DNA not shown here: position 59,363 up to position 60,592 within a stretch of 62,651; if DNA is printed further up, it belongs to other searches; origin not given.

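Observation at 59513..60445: dNMP-kinase domain fused to a divergent UDG-fold domain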

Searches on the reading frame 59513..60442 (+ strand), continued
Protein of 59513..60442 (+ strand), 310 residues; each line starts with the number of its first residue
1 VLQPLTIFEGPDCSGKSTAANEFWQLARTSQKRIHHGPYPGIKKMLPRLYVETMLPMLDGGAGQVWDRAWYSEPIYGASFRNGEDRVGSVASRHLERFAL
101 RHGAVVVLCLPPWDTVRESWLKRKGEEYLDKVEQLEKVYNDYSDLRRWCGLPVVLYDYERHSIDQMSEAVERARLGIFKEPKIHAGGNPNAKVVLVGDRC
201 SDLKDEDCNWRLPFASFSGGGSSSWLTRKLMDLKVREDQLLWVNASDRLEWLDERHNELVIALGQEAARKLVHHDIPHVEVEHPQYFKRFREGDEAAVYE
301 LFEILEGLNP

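Call 71: search_protein_families(library=ncbifam, proteins=[window:59513-60442:+], max_evalue=0.01)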
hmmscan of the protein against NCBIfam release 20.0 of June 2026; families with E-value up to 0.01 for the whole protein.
window:59513-60442:+ (310 aa): 0 families

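Call 72: search_solved_structures(query=A1, max_evalue=1, show_alignments=5)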
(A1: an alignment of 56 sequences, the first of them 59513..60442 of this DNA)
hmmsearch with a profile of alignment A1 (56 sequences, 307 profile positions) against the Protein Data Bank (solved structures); distinct sequences matched with E-value up to 1: 50.
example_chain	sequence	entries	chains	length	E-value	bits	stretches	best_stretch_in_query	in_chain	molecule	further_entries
2axp_A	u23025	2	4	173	1.6e-10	44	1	7-171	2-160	hypothetical protein BSU20280 | SPBc2 prophage-derived uncharacterized protein yorR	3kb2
8b9z_O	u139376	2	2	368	1.5e-05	27.7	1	51-184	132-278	NADH dehydrogenase [ubiquinone] 1 alpha subcomplex subunit 10, mitochondrial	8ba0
8esw_AL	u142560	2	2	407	2.1e-05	27.2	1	51-184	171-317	NADH dehydrogenase [ubiquinone] 1 alpha subcomplex subunit 10, mitochondrial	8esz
5llb_C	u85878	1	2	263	0.00035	23.2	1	3-75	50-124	Polyphosphate kinase 2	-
4yeg_A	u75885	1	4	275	0.00036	23.1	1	3-75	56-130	Polyphosphate kinase 2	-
5ll0_A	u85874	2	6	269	0.00037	23.1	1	3-75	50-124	Polyphosphate kinase 2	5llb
5o31_O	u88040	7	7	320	0.00093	21.8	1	51-172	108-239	NADH dehydrogenase [ubiquinone] 1 alpha subcomplex subunit 10, mitochondrial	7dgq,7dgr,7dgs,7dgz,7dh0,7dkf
26ee_A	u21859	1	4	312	0.00098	21.7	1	7-81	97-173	polyphosphate kinase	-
9w2u_O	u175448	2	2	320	0.0012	21.4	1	51-157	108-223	NADH dehydrogenase [ubiquinone] 1 alpha subcomplex subunit 10, mitochondrial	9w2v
7qsd_O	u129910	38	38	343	0.0014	21.2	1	51-157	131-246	NADH dehydrogenase [ubiquinone] 1 alpha subcomplex subunit 10, mitochondrial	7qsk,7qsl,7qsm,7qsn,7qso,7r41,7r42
5lnk_k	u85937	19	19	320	0.0014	21.2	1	51-157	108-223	Mitochondrial complex I, 42 kDa subunit | NADH dehydrogenase [ubiquinone] 1 alpha subcomplex subunit 10, mitochondrial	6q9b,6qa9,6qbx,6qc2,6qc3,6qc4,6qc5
9h8j_B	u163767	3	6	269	0.0017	20.9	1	7-73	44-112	Polyphosphate kinase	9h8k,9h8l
5xbh_A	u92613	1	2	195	0.0017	20.9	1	8-32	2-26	Thymidylate kinase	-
2pbr_A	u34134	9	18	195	0.0018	20.9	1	8-32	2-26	Thymidylate kinase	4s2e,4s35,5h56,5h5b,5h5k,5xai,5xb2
9gp9_A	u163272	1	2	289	0.0019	20.7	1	7-73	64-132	Polyphosphate kinase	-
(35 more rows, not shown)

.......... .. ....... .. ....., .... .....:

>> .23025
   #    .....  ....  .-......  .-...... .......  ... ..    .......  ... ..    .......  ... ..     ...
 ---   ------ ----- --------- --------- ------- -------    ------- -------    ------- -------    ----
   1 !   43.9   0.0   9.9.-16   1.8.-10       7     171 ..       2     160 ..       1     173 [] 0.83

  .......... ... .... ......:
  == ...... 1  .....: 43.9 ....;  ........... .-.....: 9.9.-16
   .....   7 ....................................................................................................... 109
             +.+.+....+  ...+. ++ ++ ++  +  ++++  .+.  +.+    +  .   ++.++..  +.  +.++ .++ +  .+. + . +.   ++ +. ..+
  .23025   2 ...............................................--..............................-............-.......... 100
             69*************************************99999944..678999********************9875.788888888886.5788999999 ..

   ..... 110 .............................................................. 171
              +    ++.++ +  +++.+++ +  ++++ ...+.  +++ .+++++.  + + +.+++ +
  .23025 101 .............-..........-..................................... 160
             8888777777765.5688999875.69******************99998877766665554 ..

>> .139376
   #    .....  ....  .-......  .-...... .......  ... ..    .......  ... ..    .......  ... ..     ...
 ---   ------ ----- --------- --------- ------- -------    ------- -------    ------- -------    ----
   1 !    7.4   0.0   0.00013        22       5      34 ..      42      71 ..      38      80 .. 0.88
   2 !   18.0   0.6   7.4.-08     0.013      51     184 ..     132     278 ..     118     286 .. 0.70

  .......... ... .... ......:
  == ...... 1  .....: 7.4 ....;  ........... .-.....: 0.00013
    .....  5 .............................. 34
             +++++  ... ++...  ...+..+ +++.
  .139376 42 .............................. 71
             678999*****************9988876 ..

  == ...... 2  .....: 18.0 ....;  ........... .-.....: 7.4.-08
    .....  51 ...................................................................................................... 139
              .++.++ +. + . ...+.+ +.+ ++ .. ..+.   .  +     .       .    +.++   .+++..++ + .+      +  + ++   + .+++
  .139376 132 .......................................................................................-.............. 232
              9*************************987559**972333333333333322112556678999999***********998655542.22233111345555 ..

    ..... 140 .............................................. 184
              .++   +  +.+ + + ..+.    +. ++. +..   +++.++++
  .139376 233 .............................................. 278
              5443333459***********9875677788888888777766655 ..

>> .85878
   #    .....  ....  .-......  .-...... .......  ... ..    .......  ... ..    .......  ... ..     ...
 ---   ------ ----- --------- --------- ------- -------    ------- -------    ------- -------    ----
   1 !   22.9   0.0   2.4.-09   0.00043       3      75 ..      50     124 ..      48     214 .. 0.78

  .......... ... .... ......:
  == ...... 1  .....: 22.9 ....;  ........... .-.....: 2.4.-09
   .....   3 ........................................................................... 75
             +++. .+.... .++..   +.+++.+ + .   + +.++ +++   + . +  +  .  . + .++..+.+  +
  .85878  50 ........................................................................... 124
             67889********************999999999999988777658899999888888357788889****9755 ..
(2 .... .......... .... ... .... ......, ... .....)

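Call 82: find_encoding_contigs(protein=P0112, flank=9000, max_places=1)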
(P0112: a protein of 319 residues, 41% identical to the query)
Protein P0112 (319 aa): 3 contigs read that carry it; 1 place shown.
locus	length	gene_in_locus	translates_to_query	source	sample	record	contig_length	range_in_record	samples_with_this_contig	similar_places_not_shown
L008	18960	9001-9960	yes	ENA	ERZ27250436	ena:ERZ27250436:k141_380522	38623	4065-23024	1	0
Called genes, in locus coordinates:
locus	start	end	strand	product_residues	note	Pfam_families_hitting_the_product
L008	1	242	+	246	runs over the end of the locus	PF12705:PDDEXK_1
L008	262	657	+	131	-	-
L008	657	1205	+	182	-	PF16473:Rv2179c-like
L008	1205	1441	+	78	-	-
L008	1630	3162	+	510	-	PF00270:DEAD (weak), PF00176:SNF2-rel_dom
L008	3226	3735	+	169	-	-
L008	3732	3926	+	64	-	-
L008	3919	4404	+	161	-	-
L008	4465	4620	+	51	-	-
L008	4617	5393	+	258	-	-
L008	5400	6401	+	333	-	-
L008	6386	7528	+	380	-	-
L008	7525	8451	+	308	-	PF00291:PALP (weak)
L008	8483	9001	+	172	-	PF01503:PRA-PH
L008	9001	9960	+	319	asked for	-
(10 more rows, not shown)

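Call 83: find_encoding_contigs(protein=P0026, flank=9000, max_places=1)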
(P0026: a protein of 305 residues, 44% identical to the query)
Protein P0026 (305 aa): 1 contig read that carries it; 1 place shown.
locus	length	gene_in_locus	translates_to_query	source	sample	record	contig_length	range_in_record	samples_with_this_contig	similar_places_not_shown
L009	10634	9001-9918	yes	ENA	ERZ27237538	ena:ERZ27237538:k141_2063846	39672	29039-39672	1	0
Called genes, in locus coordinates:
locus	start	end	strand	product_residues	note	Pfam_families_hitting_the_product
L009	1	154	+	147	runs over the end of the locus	-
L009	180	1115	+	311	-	-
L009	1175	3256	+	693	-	PF00476:DNA_pol_A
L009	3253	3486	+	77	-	-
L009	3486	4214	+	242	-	PF12705:PDDEXK_1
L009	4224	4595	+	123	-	-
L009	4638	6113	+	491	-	PF00176:SNF2-rel_dom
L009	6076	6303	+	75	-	-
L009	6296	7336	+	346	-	PF00145:DNA_methylase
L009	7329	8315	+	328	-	-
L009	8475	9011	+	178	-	PF01503:PRA-PH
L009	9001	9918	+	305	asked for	-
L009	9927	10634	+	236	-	?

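Call 84: find_encoding_contigs(protein=P0058, flank=9000, max_places=1)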
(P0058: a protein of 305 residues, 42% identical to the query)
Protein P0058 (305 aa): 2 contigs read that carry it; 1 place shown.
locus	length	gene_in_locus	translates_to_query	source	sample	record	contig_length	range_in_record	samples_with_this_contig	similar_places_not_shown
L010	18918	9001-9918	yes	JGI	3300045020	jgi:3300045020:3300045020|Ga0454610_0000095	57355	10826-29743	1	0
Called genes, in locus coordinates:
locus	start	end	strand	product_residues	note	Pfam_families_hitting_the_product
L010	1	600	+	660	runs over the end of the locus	PF00476:DNA_pol_A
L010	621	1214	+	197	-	PF12705:PDDEXK_1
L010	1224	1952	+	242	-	-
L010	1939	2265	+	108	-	PF04545:Sigma70_r4 (weak)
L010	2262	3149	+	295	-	PF16473:Rv2179c-like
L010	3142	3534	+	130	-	-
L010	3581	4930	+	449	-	PF00176:SNF2-rel_dom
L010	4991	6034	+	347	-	-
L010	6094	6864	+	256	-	PF13489:Methyltransf_23, PF13847:Methyltransf_31 (faint), PF08241:Methyltransf_11 (weak), PF08242:Methyltransf_12, PF13649:Methyltransf_25 (weak)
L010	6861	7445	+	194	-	-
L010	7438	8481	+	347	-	PF00145:DNA_methylase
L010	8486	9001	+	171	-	PF01503:PRA-PH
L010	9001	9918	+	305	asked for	-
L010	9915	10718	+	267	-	PF00303:Thymidylat_synt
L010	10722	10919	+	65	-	-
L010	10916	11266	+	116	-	-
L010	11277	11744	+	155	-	PF00383:dCMP_cyt_deam_1, PF14437:MafB19-deam (weak)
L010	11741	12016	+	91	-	-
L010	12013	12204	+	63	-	-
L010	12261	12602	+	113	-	-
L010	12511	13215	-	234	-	-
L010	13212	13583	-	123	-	-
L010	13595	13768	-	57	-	-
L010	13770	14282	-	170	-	PF05838:Glyco_hydro_108, PF09374:PG_binding_3 (weak)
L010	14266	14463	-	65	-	-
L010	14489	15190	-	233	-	-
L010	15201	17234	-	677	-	-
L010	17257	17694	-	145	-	-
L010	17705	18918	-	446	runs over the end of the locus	PF02843:GARS_C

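Call 85: search_protein_families(library=phrogs, proteins=[L003:3768-4682:+, L003:4748-5335:+, L003:5616-6656:+, L003:6653-7798:+, L004:6742-7542:+, L009:7329-8312:+, L010:4991-6031:+, L010:6861-7442:+, L006:4992-5462:+], max_evalue=0.001)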
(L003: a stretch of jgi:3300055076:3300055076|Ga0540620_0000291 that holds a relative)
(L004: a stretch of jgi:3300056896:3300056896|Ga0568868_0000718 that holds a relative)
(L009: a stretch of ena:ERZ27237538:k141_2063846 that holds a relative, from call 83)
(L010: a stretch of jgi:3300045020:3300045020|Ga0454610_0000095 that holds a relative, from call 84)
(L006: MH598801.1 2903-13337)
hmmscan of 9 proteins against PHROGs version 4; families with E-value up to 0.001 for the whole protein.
L003:3768-4682:+ (305 aa): 0 families

L003:4748-5335:+ (196 aa): 4 families
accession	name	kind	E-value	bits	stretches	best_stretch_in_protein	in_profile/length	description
phrog_671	-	other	3.4e-17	63.2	1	34-174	540-657/678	nucleotide pyrophosphohydrolase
phrog_18404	-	other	3.4e-07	30.7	1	104-174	75-142/264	hydrolase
phrog_38514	-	unknown function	3.2e-06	28.1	1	99-170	53-121/348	-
phrog_4159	-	other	0.00033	21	1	35-143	114-219/270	nucleotide pyrophosphohydrolase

L003:5616-6656:+ (347 aa): 2 families
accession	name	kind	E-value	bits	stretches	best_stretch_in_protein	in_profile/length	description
phrog_13881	-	unknown function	7.3e-51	174.6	1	5-340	5-334/348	-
phrog_17781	-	unknown function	1.6e-41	143.6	1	5-340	5-334/795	-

L003:6653-7798:+ (382 aa): 0 families

L004:6742-7542:+ (267 aa): 1 family
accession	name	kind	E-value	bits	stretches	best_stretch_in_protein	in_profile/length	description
phrog_4752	-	other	8.9e-08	32.7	1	39-162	42-163/241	tRNA methyltransferase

L009:7329-8312:+ (328 aa): 0 families

L010:4991-6031:+ (347 aa): 1 family
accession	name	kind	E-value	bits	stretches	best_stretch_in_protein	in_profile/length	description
phrog_17205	-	unknown function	2.9e-06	28.2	1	276-346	14-83/162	-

L010:6861-7442:+ (194 aa): 1 family
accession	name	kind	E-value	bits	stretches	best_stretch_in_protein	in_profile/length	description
phrog_796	-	unknown function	0.00043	21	0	137-190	25-77/83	-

L006:4992-5462:+ (157 aa): 1 family
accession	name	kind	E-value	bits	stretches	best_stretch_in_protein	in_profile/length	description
phrog_761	-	other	3.8e-18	67.3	1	3-139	22-195/362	thymidylate kinase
